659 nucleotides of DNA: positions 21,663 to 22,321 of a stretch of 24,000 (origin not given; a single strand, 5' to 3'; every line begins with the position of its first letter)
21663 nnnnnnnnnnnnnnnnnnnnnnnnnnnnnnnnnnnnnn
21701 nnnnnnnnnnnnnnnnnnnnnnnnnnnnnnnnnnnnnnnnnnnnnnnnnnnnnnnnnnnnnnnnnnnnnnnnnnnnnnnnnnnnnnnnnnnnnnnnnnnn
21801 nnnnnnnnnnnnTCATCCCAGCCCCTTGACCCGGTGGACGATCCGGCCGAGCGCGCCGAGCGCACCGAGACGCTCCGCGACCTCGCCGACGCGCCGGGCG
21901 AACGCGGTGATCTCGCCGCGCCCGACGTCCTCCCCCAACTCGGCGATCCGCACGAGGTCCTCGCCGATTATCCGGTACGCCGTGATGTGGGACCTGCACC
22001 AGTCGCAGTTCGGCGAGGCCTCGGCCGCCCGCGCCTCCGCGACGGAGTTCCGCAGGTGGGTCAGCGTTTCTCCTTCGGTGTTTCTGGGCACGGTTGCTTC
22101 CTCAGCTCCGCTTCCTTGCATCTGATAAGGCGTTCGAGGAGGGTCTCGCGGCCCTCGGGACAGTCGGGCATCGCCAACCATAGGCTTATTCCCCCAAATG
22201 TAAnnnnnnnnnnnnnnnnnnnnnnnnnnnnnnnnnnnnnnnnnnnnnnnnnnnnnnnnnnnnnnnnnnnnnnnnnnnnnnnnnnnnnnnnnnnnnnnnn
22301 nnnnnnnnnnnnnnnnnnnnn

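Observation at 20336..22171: Opposite-strand cassette ending in a geranylgeranyl-reductase-like flavoprotein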

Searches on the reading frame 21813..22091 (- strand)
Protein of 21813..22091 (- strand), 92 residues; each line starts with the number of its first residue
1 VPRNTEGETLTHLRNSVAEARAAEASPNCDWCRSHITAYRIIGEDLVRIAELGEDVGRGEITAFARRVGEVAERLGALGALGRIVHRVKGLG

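Call 8: search_protein_families(library=ncbifam, proteins=[window:21813-22091:-], max_evalue=0.01)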
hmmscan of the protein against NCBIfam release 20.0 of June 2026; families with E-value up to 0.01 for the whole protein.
window:21813-22091:- (92 aa): 0 families

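Call 9: search_protein_families(library=pfam, proteins=[window:21813-22091:-], max_evalue=0.01)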
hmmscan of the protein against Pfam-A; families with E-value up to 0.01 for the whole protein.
window:21813-22091:- (92 aa): 0 families

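Call 10: search_protein_families(library=phrogs, proteins=[window:21813-22091:-], max_evalue=0.001)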
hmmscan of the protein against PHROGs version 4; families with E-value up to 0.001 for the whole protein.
window:21813-22091:- (92 aa): 0 families

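Call 64: find_homologous_proteins(query=window:21813-22091:-, max_evalue=0.01)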
Query window:21813-22091:- (92 aa): 10 proteins with E <= 0.01 among 39 candidates.
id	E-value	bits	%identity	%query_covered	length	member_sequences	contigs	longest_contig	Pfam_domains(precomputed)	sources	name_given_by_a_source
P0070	4.3e-53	195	100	100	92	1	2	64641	-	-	-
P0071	5.0e-32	127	72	93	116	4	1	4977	-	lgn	-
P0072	5.7e-30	121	69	91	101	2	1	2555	-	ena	-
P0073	5.7e-29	118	66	93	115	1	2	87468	-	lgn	-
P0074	1.2e-28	117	67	90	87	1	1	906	-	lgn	-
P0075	1.3e-28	117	65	96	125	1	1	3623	-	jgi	jgi:hypothetical protein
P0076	3.2e-28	115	64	93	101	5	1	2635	-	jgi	-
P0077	4.3e-28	115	63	100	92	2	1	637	-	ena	-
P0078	6.5e-28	114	68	88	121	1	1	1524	-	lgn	-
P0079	1.7e-26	110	57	99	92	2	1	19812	-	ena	-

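Call 65: find_encoding_contigs(protein=P0073, flank=10000, max_places=2)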
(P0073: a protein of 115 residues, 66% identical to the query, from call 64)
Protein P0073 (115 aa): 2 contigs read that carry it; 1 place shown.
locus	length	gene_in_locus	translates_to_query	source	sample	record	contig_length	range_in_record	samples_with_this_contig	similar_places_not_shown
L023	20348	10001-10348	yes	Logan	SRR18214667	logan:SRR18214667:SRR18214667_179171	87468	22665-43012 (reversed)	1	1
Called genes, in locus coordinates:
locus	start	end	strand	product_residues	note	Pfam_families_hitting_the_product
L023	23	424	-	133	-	-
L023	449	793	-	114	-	-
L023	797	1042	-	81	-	-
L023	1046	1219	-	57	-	-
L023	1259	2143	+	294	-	PF01040:UbiA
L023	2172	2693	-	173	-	-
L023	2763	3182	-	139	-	-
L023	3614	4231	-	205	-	-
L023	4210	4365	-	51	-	-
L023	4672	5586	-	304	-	PF00589:Phage_integrase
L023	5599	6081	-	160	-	-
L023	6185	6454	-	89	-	-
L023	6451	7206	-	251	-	PF02374:ArsA_ATPase (faint), PF09140:MipZ, PF10609:ParA, PF13614:AAA_31 (weak), PF01656:CbiA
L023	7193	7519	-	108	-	-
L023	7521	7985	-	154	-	-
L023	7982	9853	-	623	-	-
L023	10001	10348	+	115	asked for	-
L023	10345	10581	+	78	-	-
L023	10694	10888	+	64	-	-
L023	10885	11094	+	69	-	-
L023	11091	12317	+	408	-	PF01266:DAO (weak), PF01494:FAD_binding_3 (weak), PF22578:GGR_cat (weak)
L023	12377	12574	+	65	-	-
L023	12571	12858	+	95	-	-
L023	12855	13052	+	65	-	-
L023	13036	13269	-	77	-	-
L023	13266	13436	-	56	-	-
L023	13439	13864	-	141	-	-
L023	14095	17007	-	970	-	PF09250:Prim-Pol, PF08706:D5_N (weak), PF19263:DUF5906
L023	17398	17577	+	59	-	-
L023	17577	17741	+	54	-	-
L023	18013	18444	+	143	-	-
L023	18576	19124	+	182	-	-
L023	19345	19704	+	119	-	-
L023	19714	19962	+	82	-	-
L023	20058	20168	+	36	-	-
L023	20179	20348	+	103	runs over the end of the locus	-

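Call 66: find_encoding_contigs(protein=P0079, flank=10000, max_places=2)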
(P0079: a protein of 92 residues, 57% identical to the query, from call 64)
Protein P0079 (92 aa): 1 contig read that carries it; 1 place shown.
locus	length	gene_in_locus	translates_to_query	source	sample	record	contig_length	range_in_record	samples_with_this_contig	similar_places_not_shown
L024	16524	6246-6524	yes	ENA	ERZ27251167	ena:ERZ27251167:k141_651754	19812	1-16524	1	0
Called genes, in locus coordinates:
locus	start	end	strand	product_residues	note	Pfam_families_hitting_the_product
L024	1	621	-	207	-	?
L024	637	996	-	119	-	PF01370:Epimerase, PF16363:GDP_Man_Dehyd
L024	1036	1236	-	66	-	-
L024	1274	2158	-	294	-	PF00589:Phage_integrase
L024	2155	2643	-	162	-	-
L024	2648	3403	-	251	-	PF02374:ArsA_ATPase (faint), PF09140:MipZ (weak), PF10609:ParA, PF13614:AAA_31 (faint), PF01656:CbiA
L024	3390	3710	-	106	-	-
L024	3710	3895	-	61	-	-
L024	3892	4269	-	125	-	-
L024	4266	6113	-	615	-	-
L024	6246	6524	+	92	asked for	-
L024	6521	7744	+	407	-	PF01494:FAD_binding_3 (faint), PF22578:GGR_cat (weak)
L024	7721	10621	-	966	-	PF09250:Prim-Pol, PF08706:D5_N, PF19263:DUF5906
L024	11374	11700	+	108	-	-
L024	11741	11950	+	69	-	-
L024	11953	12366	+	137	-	-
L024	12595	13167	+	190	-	-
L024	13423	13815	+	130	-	-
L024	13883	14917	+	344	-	PF01040:UbiA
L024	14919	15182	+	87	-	PF09834:DUF2061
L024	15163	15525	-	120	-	-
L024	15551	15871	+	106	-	-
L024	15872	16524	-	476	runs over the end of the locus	PF13632:Glyco_trans_2_3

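Call 78: predict_structure(alignment_id=A4)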
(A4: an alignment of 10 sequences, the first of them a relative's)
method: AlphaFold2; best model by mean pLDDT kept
length: 92 residues; sequences in the alignment: 10
mean_pLDDT: 85.6   pTM: 0.67
mean pLDDT of the five models: 85.6, 84.1, 81.2, 73.1, 69.2
residues with pLDDT >= 90: 35; 70-90: 50; 50-70: 5; < 50: 2
segments of 3 or more residues with pLDDT < 50: none
pLDDT, mean of each block of 10 residues (from residue 1): 68 95 87 88 93 87 89 84 83 68
secondary structure, 60 per line:
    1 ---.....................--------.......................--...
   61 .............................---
elements in order: H4-24 H33-55 H58-89

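Call 81: fold_search(model_id=the predicted structure, library=pdb)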
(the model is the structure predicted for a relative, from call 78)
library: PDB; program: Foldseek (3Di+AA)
matches with E <= 10: 101; with E <= 0.001: 0
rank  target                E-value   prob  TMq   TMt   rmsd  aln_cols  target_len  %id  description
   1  4abm_A                2.1e+00  0.28  0.43  0.48  15.9        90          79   17  Crystal Structure of CHMP4B hairpin (released 2012-05-09)
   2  8e9g_J                2.4e+00  0.44  0.56  0.25  15.6       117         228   12  Mycobacterial respiratory complex I with both quinone positions modelled (released 2022-10-12)
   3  4oyd_B                2.4e+00  0.21  0.38  0.31  12.0        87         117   13  Crystal structure of a computationally designed inhibitor of an Epstein-Barr viral Bcl-2 protein (released 2014-07-09)
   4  6wc3_B                2.4e+00  0.11  0.31  0.31   8.0        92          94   13  Crystal structure of the SNARE Sec20 bound to Dsl1 complex subunit Tip20 (released 2020-05-27)
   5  3nkz_A                2.6e+00  0.44  0.54  0.51   6.4        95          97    5  The crystal structure of a flagella protein from Yersinia enterocolitica subsp. enterocolitica 8081 (released 2010-08-18)
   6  9clb_D                2.6e+00  0.20  0.37  0.31  12.2        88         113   14  Crystal structure of Bak bound to the inhibitory aBAK (released 2025-07-16)
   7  3nkz_D                2.7e+00  0.44  0.54  0.52   6.8        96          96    5  The crystal structure of a flagella protein from Yersinia enterocolitica subsp. enterocolitica 8081 (released 2010-08-18)
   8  6hum_G                3.1e+00  0.30  0.52  0.30  16.0       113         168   12  Structure of the photosynthetic complex I from Thermosynechococcus elongatus (released 2019-01-09)
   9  6khj_G                3.5e+00  0.16  0.39  0.25   6.6        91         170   15  Supercomplex for electron transfer (released 2020-02-12)
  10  1wn0_B                3.5e+00  0.12  0.34  0.27  15.1        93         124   14  Crystal Structure of Histidine-containing Phosphotransfer Protein, ZmHP2, from maize (released 2005-01-25)
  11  8e73_4L               3.7e+00  0.33  0.54  0.51   4.4        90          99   13  Vigna radiata supercomplex I+III2 (full bridge) (released 2023-01-11)
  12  7vw1_A                3.7e+00  0.15  0.41  0.43   5.2        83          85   13  Structure of a dimeric periplasmic protein bound with cuprous ions (released 2022-01-26)
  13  6pv5                  3.9e+00  0.23  0.45  0.09   6.4        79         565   15  Structure of CpGH84B (released 2019-09-11)
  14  5u1a_B                3.9e+00  0.08  0.27  0.17   9.1        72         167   18  Ferritin with Gc MtrE loop 1 inserted at His34 (released 2017-10-11)
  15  5u1a_J                3.9e+00  0.08  0.27  0.17   9.0        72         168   18  Ferritin with Gc MtrE loop 1 inserted at His34 (released 2017-10-11)
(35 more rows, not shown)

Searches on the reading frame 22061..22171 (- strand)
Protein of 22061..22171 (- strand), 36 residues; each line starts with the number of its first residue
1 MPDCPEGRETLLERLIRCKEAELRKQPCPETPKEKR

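Call 75: search_protein_families(library=pfam, proteins=[window:22061-22171:-], max_evalue=0.01)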
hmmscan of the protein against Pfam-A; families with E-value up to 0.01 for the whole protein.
window:22061-22171:- (36 aa): 0 families
